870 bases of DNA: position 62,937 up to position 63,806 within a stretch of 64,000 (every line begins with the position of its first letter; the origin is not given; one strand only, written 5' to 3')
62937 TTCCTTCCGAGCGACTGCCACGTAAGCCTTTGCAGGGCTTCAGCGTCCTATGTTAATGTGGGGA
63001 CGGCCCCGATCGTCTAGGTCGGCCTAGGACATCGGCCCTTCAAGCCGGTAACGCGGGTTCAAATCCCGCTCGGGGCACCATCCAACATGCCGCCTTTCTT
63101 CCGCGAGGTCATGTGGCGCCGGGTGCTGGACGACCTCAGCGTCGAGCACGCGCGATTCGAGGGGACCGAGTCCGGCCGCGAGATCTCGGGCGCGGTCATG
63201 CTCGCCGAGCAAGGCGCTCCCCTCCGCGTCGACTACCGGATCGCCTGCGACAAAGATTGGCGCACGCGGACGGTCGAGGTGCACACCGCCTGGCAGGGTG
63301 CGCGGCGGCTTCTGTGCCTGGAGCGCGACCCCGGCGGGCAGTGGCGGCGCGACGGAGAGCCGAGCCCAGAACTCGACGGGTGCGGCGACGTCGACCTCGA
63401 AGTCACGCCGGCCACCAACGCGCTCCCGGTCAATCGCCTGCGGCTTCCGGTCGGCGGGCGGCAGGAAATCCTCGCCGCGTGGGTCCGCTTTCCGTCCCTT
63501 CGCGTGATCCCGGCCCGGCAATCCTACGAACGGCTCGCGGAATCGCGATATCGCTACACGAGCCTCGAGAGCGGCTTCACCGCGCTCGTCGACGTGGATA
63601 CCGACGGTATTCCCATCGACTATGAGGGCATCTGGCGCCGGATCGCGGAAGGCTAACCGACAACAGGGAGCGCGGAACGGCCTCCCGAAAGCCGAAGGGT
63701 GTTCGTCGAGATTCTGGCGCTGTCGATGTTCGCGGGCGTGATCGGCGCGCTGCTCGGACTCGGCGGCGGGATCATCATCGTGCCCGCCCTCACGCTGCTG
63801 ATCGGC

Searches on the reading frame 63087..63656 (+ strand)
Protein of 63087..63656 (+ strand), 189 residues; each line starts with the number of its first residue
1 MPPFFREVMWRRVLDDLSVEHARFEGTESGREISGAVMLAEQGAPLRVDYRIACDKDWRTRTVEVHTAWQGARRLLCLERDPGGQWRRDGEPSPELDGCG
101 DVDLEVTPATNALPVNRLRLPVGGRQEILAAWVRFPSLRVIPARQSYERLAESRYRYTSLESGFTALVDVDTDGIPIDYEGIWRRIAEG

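Call 31: search_protein_families(library=pfam, proteins=[window:63087-63656:+], max_evalue=0.01)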
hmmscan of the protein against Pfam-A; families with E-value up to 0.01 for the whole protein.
window:63087-63656:+ (189 aa): 1 family
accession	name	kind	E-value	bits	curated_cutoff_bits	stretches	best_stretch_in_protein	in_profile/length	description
PF06475.18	Glycolipid_bind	-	8.7e-54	182.3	25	1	8-185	2-180/180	Putative glycolipid-binding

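Call 72: search_protein_families(library=padloc, proteins=[window:63087-63656:+], max_evalue=0.001)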
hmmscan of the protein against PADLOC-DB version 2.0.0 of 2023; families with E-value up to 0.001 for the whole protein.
window:63087-63656:+ (189 aa): 0 families
